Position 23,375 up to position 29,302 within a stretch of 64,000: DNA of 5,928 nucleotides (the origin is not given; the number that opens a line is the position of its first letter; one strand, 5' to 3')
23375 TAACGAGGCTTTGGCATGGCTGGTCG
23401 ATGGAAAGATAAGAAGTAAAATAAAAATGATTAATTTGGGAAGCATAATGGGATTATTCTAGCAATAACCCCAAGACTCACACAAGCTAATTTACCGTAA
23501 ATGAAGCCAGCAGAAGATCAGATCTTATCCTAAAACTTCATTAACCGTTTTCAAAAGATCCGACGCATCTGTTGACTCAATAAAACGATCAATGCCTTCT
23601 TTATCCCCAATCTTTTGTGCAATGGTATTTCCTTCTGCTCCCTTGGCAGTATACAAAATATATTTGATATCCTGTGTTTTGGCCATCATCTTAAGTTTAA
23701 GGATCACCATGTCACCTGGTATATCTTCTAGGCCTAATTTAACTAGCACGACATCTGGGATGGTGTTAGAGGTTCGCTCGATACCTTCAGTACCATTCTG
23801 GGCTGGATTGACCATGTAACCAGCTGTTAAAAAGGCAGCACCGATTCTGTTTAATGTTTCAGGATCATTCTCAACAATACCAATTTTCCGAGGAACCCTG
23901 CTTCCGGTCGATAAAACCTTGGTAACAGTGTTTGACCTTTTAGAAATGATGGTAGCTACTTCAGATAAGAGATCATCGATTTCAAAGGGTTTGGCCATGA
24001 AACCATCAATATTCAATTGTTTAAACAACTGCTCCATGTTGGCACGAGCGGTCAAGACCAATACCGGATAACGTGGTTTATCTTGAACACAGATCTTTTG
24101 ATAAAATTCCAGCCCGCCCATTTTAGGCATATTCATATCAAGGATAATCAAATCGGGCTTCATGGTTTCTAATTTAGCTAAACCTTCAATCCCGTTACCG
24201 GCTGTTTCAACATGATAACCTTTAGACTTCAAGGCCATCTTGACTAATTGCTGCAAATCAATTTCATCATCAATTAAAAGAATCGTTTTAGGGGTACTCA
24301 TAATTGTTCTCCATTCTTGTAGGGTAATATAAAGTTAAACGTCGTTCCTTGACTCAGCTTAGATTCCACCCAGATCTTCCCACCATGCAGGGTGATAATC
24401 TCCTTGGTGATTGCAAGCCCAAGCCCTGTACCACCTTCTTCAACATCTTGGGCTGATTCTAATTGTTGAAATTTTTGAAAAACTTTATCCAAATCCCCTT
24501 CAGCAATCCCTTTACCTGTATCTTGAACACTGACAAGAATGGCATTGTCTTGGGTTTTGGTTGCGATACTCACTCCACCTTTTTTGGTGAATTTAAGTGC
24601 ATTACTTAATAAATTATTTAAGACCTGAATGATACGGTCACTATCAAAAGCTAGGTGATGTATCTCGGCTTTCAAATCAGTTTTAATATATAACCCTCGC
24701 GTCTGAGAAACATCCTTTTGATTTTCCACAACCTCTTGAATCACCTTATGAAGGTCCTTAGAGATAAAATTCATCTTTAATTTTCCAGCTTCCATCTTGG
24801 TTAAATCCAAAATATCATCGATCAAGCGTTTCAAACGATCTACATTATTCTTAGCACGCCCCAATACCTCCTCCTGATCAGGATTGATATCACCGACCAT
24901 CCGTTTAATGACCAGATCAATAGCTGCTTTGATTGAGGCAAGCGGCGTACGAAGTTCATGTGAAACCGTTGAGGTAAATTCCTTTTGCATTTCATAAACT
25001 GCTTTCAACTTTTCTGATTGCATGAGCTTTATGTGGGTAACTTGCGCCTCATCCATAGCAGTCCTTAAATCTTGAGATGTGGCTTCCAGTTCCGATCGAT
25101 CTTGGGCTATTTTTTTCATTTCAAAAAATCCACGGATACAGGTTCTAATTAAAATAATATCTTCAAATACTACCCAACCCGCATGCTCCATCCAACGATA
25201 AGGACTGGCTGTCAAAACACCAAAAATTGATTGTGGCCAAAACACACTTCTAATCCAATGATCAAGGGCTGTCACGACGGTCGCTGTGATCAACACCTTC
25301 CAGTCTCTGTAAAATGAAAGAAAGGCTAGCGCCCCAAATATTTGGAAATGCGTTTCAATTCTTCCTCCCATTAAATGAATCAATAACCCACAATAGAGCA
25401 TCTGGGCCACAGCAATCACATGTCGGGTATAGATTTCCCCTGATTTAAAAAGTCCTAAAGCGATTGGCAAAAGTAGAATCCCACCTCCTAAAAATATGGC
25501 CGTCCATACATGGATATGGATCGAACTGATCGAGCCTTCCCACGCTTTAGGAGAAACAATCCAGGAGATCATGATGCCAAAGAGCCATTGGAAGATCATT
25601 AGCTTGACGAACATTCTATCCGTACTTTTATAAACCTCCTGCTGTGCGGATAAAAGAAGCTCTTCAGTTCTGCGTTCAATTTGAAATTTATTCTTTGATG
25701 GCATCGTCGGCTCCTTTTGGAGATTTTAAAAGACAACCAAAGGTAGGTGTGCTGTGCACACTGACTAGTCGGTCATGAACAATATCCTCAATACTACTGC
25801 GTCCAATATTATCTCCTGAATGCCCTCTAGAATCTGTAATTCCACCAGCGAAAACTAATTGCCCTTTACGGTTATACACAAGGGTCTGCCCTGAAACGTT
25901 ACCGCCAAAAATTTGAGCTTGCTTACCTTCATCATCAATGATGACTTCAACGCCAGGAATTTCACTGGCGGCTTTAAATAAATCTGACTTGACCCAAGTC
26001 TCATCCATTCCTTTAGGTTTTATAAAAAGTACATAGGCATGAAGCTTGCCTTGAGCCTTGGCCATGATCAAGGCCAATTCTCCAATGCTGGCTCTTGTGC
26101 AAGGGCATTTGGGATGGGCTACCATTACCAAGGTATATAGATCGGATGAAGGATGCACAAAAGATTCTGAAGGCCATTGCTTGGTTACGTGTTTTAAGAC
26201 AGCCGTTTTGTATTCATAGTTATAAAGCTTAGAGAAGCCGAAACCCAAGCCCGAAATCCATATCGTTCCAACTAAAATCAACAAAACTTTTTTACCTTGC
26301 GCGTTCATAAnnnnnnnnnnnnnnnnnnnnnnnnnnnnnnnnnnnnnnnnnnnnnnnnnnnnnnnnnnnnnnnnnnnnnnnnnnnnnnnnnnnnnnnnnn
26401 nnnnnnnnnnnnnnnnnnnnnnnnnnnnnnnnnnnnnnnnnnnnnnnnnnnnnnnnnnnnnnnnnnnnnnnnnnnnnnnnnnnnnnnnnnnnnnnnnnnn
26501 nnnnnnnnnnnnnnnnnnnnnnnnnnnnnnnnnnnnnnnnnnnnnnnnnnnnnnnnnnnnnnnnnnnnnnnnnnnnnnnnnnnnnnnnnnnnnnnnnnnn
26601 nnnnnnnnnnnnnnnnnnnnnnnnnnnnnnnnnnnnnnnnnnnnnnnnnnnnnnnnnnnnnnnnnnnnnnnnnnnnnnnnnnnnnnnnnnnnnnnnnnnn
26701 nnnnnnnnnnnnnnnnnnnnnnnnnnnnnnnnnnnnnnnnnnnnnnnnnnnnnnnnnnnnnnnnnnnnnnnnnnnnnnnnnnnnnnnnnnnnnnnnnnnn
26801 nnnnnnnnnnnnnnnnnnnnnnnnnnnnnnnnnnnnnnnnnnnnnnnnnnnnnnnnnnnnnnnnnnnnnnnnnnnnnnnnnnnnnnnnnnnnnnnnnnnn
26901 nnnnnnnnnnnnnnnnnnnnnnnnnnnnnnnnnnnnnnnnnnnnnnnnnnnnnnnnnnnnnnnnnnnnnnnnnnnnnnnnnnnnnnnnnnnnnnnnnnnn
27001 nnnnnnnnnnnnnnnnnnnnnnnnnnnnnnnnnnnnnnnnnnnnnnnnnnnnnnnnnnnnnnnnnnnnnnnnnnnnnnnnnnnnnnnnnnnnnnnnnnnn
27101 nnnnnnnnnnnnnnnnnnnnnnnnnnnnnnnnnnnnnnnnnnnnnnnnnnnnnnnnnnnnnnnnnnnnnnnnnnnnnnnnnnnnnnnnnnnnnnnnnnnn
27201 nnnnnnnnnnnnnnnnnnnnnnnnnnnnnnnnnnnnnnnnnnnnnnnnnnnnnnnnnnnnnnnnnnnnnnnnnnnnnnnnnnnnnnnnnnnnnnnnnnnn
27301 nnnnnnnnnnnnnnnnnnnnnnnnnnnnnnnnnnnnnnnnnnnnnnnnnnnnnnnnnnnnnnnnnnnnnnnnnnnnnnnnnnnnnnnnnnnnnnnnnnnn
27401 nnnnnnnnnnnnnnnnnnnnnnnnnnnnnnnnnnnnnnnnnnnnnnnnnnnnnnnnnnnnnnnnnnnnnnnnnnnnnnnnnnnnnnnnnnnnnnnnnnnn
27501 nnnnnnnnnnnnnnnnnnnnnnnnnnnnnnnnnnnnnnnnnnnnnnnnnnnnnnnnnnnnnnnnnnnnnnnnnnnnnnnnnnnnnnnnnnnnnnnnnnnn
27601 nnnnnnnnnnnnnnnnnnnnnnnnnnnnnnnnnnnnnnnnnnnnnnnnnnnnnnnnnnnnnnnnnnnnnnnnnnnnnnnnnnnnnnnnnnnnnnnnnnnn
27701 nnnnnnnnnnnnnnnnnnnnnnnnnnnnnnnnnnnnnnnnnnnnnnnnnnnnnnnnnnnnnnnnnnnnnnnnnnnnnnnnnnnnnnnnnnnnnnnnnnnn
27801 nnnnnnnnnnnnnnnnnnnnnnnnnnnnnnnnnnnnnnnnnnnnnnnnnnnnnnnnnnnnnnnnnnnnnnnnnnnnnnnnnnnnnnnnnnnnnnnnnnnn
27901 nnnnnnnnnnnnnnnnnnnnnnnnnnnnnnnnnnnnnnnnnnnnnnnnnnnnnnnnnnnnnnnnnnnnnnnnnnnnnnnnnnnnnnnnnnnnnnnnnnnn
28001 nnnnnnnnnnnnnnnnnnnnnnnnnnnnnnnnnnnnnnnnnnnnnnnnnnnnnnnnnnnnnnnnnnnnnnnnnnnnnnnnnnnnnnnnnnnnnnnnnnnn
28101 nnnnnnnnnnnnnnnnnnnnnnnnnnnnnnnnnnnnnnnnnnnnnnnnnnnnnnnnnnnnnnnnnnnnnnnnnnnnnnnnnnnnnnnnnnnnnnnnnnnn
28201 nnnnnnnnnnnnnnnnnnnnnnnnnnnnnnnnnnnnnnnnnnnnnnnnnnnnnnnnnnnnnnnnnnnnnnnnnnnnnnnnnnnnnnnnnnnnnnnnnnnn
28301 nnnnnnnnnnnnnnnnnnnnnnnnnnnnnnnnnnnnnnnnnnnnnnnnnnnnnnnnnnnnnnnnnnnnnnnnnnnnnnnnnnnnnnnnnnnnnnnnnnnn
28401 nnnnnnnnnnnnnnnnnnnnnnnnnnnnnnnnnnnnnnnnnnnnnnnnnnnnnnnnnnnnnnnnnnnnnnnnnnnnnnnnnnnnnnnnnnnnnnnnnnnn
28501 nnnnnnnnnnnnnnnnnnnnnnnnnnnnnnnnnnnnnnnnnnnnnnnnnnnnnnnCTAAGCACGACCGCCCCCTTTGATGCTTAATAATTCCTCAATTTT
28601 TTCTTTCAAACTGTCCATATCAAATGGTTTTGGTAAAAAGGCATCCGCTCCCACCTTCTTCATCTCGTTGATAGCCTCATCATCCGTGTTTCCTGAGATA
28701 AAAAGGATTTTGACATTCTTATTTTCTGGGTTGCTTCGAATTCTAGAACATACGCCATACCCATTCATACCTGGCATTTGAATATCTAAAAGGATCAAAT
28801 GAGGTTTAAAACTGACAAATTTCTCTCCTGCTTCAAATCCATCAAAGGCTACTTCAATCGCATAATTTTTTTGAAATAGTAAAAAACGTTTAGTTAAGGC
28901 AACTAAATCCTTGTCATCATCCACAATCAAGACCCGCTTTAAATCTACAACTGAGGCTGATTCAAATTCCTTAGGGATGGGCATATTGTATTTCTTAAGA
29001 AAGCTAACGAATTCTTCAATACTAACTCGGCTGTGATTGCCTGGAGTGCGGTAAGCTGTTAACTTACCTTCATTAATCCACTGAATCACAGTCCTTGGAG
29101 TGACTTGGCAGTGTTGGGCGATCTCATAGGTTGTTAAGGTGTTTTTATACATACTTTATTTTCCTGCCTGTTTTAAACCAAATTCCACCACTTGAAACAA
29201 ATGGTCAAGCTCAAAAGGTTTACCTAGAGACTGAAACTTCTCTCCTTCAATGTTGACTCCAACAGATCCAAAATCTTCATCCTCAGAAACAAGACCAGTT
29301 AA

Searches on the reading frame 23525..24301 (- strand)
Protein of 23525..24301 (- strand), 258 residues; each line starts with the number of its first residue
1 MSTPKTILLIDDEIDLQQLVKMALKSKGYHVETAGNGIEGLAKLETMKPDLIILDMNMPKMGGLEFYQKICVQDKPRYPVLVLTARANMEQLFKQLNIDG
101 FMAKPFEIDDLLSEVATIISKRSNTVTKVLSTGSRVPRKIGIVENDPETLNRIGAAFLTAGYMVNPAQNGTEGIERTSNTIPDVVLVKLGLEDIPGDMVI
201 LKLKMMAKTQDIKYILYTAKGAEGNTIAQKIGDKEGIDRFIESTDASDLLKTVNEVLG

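Call 24: search_protein_families(library=pfam, proteins=[window:23525-24301:-], max_evalue=0.00001)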
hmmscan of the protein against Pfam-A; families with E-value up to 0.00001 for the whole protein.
window:23525-24301:- (258 aa): 1 family
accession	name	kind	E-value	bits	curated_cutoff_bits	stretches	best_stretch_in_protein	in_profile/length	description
PF00072.30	Response_reg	-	1e-34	119.5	30.2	2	7-115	1-110/111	Response regulator receiver domain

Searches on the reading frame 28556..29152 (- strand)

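Call 25: search_protein_families(library=pfam, proteins=[window:28556-29152:-], max_evalue=0.00001)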
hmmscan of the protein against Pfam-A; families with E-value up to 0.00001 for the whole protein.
window:28556-29152:- (198 aa): 2 families
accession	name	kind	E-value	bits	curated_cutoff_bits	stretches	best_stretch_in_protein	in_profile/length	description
PF00072.30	Response_reg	-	2.3e-26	92.6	30.2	1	74-187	1-111/111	Response regulator receiver domain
PF12728.13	HTH_17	-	7.9e-08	32.9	27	1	6-54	2-49/51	Helix-turn-helix domain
